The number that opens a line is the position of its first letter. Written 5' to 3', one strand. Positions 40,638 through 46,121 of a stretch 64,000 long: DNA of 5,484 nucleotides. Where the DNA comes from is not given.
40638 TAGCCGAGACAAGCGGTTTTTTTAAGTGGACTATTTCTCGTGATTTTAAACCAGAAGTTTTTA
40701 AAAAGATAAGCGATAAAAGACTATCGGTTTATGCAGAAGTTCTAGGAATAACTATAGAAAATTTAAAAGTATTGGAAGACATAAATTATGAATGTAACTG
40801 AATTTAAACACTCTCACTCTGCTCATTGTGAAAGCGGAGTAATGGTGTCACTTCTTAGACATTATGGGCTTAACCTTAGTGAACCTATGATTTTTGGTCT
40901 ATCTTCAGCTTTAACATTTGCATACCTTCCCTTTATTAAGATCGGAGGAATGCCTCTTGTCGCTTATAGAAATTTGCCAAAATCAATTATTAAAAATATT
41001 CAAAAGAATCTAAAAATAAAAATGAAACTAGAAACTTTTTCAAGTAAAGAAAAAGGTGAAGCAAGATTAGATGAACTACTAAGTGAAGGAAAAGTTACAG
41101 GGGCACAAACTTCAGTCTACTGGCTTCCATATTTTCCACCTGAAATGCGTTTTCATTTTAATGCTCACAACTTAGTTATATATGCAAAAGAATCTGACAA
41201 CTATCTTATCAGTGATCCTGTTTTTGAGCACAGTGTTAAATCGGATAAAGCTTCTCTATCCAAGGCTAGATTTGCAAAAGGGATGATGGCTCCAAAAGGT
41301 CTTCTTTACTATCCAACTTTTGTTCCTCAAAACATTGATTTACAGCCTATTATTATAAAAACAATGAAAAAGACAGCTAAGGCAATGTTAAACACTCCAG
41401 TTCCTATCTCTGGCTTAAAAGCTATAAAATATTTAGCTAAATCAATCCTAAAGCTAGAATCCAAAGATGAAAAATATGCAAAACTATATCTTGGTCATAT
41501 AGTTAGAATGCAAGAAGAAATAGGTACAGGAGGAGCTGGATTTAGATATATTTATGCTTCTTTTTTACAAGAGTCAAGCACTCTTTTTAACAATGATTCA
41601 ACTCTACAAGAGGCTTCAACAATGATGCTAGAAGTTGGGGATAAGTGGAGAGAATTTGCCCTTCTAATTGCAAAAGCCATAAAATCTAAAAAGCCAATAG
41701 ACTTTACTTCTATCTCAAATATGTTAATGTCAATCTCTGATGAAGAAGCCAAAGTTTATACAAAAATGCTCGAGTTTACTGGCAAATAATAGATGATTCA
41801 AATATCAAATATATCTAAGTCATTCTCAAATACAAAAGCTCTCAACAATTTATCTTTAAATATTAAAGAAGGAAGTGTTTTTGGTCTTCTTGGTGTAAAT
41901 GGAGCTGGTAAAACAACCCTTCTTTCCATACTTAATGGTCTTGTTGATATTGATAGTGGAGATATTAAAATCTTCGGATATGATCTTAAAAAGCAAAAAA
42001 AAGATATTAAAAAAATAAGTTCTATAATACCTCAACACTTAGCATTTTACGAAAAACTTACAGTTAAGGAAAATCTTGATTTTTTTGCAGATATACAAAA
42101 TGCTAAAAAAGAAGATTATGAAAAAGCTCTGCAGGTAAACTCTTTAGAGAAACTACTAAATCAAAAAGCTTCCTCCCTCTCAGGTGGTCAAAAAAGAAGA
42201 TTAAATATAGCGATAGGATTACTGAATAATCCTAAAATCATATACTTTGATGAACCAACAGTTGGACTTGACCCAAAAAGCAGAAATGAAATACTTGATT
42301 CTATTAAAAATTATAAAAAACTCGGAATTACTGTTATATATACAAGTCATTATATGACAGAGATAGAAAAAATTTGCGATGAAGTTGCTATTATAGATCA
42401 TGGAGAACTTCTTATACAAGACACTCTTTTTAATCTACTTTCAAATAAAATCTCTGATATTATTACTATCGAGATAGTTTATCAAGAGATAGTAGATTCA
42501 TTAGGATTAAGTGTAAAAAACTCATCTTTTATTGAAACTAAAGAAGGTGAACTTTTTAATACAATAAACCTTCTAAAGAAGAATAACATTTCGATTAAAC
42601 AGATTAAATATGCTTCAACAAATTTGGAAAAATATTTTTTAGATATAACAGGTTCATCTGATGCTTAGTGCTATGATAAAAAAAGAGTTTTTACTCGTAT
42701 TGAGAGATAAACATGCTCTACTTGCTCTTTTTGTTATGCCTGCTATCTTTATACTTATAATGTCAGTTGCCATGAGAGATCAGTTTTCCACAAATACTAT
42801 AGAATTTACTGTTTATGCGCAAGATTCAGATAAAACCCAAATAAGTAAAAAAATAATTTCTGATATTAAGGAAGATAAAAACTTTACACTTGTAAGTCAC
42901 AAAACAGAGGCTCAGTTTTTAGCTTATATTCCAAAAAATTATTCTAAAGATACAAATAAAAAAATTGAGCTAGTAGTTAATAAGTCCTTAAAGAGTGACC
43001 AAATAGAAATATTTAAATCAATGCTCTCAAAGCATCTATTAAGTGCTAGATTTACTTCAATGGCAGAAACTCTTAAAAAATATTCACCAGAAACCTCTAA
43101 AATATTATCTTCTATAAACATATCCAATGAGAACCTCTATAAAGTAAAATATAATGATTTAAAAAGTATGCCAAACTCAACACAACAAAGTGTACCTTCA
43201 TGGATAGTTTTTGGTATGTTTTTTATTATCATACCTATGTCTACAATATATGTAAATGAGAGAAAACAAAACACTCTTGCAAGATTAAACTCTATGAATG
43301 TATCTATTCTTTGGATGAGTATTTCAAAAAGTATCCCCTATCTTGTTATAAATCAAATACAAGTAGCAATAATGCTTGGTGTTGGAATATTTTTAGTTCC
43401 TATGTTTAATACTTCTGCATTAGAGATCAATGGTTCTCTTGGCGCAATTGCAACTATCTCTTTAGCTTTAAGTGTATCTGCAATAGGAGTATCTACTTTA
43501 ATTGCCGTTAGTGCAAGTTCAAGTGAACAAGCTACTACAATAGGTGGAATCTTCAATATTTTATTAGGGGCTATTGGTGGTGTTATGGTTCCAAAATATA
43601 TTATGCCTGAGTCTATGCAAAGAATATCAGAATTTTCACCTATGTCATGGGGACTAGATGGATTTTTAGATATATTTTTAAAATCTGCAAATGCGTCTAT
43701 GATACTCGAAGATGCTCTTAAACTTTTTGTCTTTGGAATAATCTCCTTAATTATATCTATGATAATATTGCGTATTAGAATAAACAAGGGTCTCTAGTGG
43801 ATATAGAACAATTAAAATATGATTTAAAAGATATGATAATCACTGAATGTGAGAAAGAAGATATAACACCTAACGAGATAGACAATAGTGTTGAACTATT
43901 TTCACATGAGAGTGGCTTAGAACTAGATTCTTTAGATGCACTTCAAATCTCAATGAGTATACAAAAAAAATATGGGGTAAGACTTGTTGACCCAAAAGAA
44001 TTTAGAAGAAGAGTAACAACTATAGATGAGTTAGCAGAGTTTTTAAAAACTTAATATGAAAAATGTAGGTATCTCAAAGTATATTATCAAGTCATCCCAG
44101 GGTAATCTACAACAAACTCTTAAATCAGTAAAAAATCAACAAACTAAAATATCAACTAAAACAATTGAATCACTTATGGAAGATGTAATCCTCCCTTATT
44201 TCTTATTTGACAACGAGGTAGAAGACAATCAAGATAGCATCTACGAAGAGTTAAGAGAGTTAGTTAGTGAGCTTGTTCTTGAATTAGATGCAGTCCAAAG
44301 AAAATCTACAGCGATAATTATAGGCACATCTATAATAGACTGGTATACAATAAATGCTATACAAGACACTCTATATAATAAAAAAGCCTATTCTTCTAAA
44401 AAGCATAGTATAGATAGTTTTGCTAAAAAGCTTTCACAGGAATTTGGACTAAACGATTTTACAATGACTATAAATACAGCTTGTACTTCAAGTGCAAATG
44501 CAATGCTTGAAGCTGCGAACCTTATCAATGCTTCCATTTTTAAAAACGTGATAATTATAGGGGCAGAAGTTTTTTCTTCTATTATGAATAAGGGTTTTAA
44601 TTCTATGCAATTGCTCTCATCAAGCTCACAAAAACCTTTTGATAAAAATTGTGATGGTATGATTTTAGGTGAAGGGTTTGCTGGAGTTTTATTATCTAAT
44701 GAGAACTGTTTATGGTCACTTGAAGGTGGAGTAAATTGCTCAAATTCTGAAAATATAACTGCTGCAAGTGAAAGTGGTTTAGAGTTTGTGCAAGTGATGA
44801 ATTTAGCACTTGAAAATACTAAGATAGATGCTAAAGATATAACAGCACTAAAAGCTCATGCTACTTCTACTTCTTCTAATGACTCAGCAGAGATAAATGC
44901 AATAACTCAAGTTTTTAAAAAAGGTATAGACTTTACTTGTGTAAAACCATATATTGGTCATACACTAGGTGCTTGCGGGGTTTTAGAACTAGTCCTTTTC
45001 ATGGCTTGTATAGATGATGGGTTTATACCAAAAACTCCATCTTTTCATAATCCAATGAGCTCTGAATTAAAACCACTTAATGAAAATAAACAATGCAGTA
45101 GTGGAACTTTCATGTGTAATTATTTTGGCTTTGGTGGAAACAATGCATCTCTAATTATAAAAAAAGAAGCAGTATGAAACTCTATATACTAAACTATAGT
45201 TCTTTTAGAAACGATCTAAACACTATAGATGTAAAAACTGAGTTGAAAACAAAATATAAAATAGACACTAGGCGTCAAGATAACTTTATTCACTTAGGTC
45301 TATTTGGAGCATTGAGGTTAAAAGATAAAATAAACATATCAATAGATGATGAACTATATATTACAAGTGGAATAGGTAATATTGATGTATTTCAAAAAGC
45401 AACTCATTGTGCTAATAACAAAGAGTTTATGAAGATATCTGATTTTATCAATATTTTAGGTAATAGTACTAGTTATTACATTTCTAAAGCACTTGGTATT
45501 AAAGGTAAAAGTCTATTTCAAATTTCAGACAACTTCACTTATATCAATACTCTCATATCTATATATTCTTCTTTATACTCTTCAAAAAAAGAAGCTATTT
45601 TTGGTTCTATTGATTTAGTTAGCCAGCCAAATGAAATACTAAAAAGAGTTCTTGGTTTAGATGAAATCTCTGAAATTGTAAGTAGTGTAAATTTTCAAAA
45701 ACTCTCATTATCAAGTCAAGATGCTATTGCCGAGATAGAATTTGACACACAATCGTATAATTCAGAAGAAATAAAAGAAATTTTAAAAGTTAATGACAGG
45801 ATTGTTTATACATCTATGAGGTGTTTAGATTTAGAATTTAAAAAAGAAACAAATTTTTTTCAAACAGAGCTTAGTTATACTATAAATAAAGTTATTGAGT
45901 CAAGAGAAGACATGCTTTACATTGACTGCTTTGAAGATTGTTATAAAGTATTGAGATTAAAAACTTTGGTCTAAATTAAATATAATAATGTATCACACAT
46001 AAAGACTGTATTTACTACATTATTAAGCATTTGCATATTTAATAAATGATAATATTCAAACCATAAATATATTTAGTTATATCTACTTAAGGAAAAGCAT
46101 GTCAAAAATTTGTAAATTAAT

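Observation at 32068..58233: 26-kb flexirubin-type (aryl polyene + dialkylresorcinol) pigment cluster in a Campylobacterota-like chromosome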

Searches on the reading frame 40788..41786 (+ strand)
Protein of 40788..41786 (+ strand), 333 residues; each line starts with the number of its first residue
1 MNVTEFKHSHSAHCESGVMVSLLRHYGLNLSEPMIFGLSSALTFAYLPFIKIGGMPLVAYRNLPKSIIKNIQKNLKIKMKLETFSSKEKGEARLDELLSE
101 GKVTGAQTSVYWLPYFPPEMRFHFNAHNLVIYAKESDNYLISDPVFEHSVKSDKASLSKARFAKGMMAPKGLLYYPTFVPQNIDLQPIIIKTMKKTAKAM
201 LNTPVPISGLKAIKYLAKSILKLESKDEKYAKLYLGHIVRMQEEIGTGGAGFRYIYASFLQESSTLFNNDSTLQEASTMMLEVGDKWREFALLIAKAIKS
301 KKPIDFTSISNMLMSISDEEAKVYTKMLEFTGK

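Call 4: search_protein_families(library=pfam, proteins=[window:40788-41786:+], max_evalue=0.01)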
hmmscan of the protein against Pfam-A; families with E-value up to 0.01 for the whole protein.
window:40788-41786:+ (333 aa): 2 families
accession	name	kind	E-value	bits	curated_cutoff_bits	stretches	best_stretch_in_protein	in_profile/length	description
PF16169.10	DUF4872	-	9.3e-54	182.2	28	1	156-326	2-172/173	Domain of unknown function (DUF4872)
PF14399.12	BtrH_N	-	4.3e-48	163.4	29.7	1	13-144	1-134/134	Butirosin biosynthesis protein H, N-terminal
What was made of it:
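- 40788..41789 (+): DarH, BtrH-related acyltransferase. PF14399 and PF16169 (call 4).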

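Call 7: search_protein_families(library=ncbifam, proteins=[window:40788-41786:+], max_evalue=0.01)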
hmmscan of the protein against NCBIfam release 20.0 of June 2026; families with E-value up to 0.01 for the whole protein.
window:40788-41786:+ (333 aa): 1 family
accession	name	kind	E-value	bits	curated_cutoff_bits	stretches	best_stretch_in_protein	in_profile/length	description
NF053550.1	DarH_acyl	equivalog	3.8e-148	492.9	300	1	5-327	1-324/325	BtrH-related acyltransferase DarH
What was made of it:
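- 40788..41789 (+): NCBIfam DarH_acyl 493 bits (cutoff 300) (call 7).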

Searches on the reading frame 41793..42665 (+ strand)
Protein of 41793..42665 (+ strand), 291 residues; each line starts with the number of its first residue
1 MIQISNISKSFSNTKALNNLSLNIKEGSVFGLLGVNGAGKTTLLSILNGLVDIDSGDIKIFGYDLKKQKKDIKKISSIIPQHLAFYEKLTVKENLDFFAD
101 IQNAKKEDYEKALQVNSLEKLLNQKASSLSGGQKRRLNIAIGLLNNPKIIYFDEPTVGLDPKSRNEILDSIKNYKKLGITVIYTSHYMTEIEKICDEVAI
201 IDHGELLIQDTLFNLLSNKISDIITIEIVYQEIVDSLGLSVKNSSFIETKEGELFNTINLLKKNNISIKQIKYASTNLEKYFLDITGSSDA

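Call 4: search_protein_families(library=pfam, proteins=[window:41793-42665:+], max_evalue=0.01)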
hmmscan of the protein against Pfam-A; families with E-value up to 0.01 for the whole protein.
window:41793-42665:+ (291 aa): 3 families
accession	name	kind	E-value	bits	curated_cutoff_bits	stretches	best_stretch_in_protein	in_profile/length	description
PF00005.33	ABC_tran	-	1.5e-32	113.5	25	1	17-156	1-136/137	ABC transporter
PF13304.12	AAA_21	-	3.3e-14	54.1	27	2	119-186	228-298/304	AAA domain, putative AbiEii toxin, Type IV TA system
PF02463.25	SMC_N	-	0.00062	19.7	40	1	87-193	101-204/220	RecF/RecN/SMC N terminal domain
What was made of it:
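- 41793..42668 (+): ABC transporter ATPase of the DAR module. PF00005 (call 4).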

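Call 7: search_protein_families(library=ncbifam, proteins=[window:41793-42665:+], max_evalue=0.01)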
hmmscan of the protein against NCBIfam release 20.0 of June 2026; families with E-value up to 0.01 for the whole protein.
window:41793-42665:+ (291 aa): 192 families (the best 25 are shown)
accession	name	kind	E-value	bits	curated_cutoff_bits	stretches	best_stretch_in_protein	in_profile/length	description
TIGR01188.1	drrA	subfamily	3.8e-68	230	312.45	1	9-287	1-302/302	daunorubicin resistance ABC transporter, ATP-binding protein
TIGR03864.1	PQQ_ABC_ATP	hypoth_equivalog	2e-51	174.7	302.25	1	2-219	2-223/236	ABC transporter, ATP-binding subunit, PQQ-dependent alcohol dehydrogenase system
TIGR03740.1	galliderm_ABC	subfamily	2.4e-51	174.6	309.75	1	3-211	2-207/223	lantibiotic protection ABC transporter ATP-binding subunit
TIGR03522.1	GldA_ABC_ATP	equivalog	8.4e-48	163.4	402.6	1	2-285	3-300/301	gliding motility-associated ABC transporter ATP-binding subunit GldA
NF010059.0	PRK13536.1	equivalog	9.5e-46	156.1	549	1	2-257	44-302/342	nodulation factor ABC transporter ATP-binding protein NodI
NF010060.0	PRK13537.1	equivalog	1.6e-45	155.4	521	1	2-287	16-309/314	nodulation factor ABC transporter ATP-binding protein NodI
TIGR04406.1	LPS_export_lptB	equivalog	3.3e-44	151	240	1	2-219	2-226/239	LPS export ABC transporter ATP-binding protein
TIGR04521.1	ECF_ATPase_2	equivalog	2.1e-42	145.1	330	1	11-218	15-235/279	energy-coupling factor transporter ATPase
NF033858.1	ABC2_perm_RbbA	equivalog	2.6e-42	144.8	1050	1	2-221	267-490/909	ribosome-associated ATPase/putative transporter RbbA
TIGR01288.1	nodI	equivalog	5e-42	143.9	424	1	2-255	5-261/303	nodulation factor ABC transporter ATP-binding protein NodI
TIGR00968.1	3a0106s01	subfamily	1.3e-40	139.4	342.75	1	2-211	1-214/237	sulfate ABC transporter ATP-binding protein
NF006987.0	PRK09452.1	equivalog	2.1e-39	135.3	482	1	1-207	17-227/378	spermidine/putrescine ABC transporter ATP-binding protein PotA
TIGR02315.1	ABC_phnC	equivalog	3.7e-38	131.3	266.1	1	1-221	1-239/243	phosphonate ABC transporter ATP-binding protein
TIGR03410.1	urea_trans_UrtE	equivalog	1.7e-37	129.1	285.8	1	3-226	2-230/230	urea ABC transporter ATP-binding subunit UrtE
TIGR02314.1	ABC_MetN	equivalog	2.9e-37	128.5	499.7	1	1-221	1-234/343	methionine ABC transporter ATP-binding protein MetN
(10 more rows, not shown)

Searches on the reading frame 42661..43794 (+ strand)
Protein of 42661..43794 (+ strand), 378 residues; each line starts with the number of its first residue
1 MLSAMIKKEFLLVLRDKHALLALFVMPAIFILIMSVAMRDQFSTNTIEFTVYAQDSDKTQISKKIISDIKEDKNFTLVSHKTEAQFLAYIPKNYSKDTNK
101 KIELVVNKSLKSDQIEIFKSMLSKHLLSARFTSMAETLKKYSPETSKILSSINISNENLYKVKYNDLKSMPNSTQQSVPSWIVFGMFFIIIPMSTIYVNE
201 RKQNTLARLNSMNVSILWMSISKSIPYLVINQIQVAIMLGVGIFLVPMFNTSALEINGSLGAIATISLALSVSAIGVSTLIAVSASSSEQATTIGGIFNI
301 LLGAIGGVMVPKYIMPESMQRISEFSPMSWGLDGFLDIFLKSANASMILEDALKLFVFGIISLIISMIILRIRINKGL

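Call 4: search_protein_families(library=pfam, proteins=[window:42661-43794:+], max_evalue=0.01)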
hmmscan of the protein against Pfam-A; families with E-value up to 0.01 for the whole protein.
window:42661-43794:+ (378 aa): 2 families
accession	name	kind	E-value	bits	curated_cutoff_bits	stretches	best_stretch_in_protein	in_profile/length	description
PF12698.13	ABC2_membrane_3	-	7.5e-29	101.3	31.6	1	21-367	5-346/347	ABC-2 family transporter protein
PF01061.29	ABC2_membrane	-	7.3e-16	58.8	26.9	1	173-339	47-210/211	ABC-2 type transporter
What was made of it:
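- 42661..43797 (+): ABC-2 permease of the DAR module. PF12698 and PF01061 (call 4).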

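Call 7: search_protein_families(library=ncbifam, proteins=[window:42661-43794:+], max_evalue=0.01)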
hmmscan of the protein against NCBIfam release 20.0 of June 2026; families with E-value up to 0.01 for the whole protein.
window:42661-43794:+ (378 aa): 2 families
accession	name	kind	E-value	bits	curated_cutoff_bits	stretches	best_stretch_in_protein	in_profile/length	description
NF038293.1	permease_SagH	equivalog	4.7e-15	55.3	450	1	4-370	3-367/370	SagH family ABC transporter permease subunit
NF033858.1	ABC2_perm_RbbA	equivalog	2.9e-10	38.7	1050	1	3-371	543-905/909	ribosome-associated ATPase/putative transporter RbbA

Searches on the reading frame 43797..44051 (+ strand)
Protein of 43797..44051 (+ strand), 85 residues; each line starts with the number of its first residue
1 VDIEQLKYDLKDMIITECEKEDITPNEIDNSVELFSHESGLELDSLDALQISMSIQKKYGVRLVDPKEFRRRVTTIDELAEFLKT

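Call 4: search_protein_families(library=pfam, proteins=[window:43797-44051:+], max_evalue=0.01)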
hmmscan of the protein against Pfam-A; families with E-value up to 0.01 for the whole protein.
window:43797-44051:+ (85 aa): 1 family
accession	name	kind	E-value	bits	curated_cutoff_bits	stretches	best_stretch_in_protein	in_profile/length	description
PF00550.31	PP-binding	-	3.3e-05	24.5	20.8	1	21-83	11-67/67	Phosphopantetheine attachment site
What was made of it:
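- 43797..44054 (+): ACP2 (DarC position). PF00550 (call 4).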

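Call 7: search_protein_families(library=ncbifam, proteins=[window:43797-44051:+], max_evalue=0.01)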
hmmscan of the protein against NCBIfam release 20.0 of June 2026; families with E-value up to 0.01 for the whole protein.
window:43797-44051:+ (85 aa): 7 families
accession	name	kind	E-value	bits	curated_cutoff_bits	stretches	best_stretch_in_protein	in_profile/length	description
NF006617.0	PRK09184.1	subfamily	1.4e-12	47.5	70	1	4-83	12-90/96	phosphopantetheine-binding protein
NF003757.0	PRK05350.1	equivalog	2.5e-06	27.5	65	1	19-81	17-74/83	acyl carrier protein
TIGR00517.1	acyl_carrier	equivalog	0.0015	18.3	70.45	1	20-84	15-74/77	acyl carrier protein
NF005079.0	PRK06508.1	equivalog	0.0026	18.1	83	1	36-63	27-55/93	acyl carrier protein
NF002148.0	PRK00982.1-2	subfamily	0.0041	16.9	71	1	38-84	31-75/79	acyl carrier protein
NF002147.0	PRK00982.1-1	equivalog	0.0047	16.7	84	1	36-83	32-77/83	acyl carrier protein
TIGR01688.1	dltC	equivalog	0.0049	16.9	52.35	1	14-72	7-59/73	D-alanine--poly(phosphoribitol) ligase subunit 2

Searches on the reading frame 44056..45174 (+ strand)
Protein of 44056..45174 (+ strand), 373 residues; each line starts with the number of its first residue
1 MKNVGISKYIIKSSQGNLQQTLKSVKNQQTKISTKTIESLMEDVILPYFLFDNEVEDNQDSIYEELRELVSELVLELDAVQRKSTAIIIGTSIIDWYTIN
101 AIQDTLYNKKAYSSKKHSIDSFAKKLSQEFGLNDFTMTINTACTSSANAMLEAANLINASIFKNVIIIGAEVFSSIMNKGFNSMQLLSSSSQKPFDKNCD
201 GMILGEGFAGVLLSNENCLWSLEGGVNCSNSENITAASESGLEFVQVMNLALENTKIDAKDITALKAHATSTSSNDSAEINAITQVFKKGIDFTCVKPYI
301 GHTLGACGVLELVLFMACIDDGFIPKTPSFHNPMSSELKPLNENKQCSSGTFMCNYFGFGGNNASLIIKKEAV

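Call 4: search_protein_families(library=pfam, proteins=[window:44056-45174:+], max_evalue=0.01)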
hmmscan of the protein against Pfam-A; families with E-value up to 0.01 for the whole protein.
window:44056-45174:+ (373 aa): 4 families
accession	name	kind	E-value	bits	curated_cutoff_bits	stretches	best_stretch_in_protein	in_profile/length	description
PF02801.28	Ketoacyl-synt_C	-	1.9e-22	79.9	20.8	1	225-330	8-118/119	Beta-ketoacyl synthase, C-terminal domain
PF00109.32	ketoacyl-synt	-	3.5e-15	56.7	20.8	1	70-215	101-248/252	Beta-ketoacyl synthase, N-terminal domain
PF08545.16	ACP_syn_III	-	1e-05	25.7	24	1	139-179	3-43/80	3-Oxoacyl-[acyl-carrier-protein (ACP)] synthase III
PF00108.29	Thiolase_N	-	0.00021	21.2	26.4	1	128-178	68-120/260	Thiolase, N-terminal domain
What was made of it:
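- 44056..45177 (+): KS2 (DarJ position), Cys-His-His. PF00109 and PF02801 (call 4).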

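Call 7: search_protein_families(library=ncbifam, proteins=[window:44056-45174:+], max_evalue=0.01)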
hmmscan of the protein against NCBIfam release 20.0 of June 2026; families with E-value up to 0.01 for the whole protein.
window:44056-45174:+ (373 aa): 26 families (the best 25 are shown)
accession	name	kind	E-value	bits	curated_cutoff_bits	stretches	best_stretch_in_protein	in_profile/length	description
NF006618.0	PRK09185.1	subfamily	3.8e-56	190.8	407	1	65-370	78-392/394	beta-ketoacyl-ACP synthase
TIGR03150.1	fabF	equivalog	8e-43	146.6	493.75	1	74-369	87-407/407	beta-ketoacyl-ACP synthase II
NF005589.0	PRK07314.1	subfamily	7.6e-42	143.5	387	1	72-370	88-411/413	beta-ketoacyl-ACP synthase II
NF058662.1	cispenta_AmcF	equivalog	6.3e-41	140.6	325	1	99-369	85-368/369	cispentacin biosynthesis acyltransferase subunit AmcF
NF004970.0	PRK06333.1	subfamily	4.5e-36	124.6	525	1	81-370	106-421/424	beta-ketoacyl-ACP synthase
NF006587.0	PRK09116.1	equivalog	2.9e-30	105.4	470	1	124-370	145-406/408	beta-ketoacyl-ACP synthase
NF005076.0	PRK06501.1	equivalog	1.7e-29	103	629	1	111-371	143-423/425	beta-ketoacyl-ACP synthase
NF004618.0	PRK05952.1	equivalog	5.1e-29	101.3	455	1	83-370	79-382/384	beta-ketoacyl-ACP synthase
NF006274.0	PRK08439.1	equivalog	1.4e-28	99.8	621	1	126-370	145-405/406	beta-ketoacyl-ACP synthase II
NF005490.0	PRK07103.1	equivalog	4.5e-28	98.5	445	1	76-371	98-413/414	polyketide beta-ketoacyl:acyl carrier protein synthase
NF006434.0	PRK08722.1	equivalog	6.2e-23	81.3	759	1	120-370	141-413/414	beta-ketoacyl-ACP synthase II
NF005935.0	PRK07967.1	equivalog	4.7e-22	78.4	630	1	71-370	84-403/406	beta-ketoacyl-ACP synthase I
NF005916.1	PRK07910.1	equivalog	5.8e-22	78.2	560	1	136-368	164-415/418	KasA/KasB family beta-ketoacyl-ACP synthase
NF045894.1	PKS_plus_SDR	equivalog_domain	4.6e-18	64.3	1740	1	78-334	110-380/1515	type I polyketide synthase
NF053555.1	prodigi_MBC_PigJ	equivalog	1.4e-17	63.3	900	1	123-330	493-707/759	prodigiosin MBC biosynthesis protein PigJ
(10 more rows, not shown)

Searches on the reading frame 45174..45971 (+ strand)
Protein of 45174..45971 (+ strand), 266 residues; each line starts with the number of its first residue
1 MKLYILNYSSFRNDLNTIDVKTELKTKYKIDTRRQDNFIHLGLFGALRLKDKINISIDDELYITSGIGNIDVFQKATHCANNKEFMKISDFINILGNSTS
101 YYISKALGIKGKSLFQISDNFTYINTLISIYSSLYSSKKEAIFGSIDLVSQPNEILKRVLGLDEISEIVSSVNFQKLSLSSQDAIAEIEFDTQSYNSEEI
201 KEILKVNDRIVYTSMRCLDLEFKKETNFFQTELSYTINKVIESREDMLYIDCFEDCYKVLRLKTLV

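Call 4: search_protein_families(library=pfam, proteins=[window:45174-45971:+], max_evalue=0.01)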
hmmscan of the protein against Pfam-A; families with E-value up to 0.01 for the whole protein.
window:45174-45971:+ (266 aa): 0 families

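Call 7: search_protein_families(library=ncbifam, proteins=[window:45174-45971:+], max_evalue=0.01)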
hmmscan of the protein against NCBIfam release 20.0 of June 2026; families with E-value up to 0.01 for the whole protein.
window:45174-45971:+ (266 aa): 2 families
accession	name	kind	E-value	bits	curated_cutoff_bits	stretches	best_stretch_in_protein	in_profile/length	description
TIGR03150.1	fabF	equivalog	0.00028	19.7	493.75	1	29-117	62-158/407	beta-ketoacyl-ACP synthase II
NF005589.0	PRK07314.1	subfamily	0.002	17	387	1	29-114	65-158/413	beta-ketoacyl-ACP synthase II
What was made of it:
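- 45174..45974 (+): CLF2 (DarK position), Cys-less partner. Only weak fabF N-terminal similarity (call 7).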

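Call 22: search_protein_families(library=pfam, proteins=[window:45174-45971:+], max_evalue=10)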
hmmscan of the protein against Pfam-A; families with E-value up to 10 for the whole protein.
window:45174-45971:+ (266 aa): 0 families
